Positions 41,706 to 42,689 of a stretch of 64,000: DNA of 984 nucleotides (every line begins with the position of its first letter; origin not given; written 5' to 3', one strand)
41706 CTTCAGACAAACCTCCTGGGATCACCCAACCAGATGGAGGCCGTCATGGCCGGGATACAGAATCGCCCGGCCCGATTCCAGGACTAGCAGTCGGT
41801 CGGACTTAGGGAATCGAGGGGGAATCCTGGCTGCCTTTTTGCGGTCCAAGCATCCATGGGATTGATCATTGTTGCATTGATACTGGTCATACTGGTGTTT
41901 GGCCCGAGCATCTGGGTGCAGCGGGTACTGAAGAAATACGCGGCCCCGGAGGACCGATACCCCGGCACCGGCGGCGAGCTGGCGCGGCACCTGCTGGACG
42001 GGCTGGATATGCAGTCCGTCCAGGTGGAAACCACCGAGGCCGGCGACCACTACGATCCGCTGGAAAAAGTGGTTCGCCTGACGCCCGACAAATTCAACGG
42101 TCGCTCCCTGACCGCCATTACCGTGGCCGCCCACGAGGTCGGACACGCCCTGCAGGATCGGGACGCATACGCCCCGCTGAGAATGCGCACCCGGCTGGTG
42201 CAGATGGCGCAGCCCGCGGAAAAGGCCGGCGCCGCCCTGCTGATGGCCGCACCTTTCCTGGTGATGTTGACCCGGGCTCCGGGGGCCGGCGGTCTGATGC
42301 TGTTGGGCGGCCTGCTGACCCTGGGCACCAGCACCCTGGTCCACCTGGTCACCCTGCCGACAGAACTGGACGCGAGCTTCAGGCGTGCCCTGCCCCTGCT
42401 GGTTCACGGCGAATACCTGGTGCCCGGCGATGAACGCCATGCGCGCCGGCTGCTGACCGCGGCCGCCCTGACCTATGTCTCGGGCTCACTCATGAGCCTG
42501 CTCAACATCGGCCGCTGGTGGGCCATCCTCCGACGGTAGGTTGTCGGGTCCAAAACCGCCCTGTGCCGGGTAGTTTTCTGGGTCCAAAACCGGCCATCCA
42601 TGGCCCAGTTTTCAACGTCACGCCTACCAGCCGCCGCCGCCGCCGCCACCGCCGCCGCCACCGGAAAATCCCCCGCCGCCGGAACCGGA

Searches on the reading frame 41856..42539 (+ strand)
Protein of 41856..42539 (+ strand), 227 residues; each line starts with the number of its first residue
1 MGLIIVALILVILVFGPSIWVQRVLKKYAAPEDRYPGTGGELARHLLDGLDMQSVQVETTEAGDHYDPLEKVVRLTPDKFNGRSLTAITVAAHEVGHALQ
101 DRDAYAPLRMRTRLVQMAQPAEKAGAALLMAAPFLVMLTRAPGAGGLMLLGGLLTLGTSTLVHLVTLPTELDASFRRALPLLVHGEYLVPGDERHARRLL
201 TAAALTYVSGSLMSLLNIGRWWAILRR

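Call 43: search_protein_families(library=pfam, proteins=[window:41856-42539:+], max_evalue=0.00001)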
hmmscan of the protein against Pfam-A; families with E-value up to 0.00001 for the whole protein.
window:41856-42539:+ (227 aa): 1 family
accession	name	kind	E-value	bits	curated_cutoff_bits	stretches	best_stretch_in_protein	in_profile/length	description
PF04298.18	Zn_peptidase_2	-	2.9e-62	210.5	27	1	4-225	2-217/218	Putative neutral zinc metallopeptidase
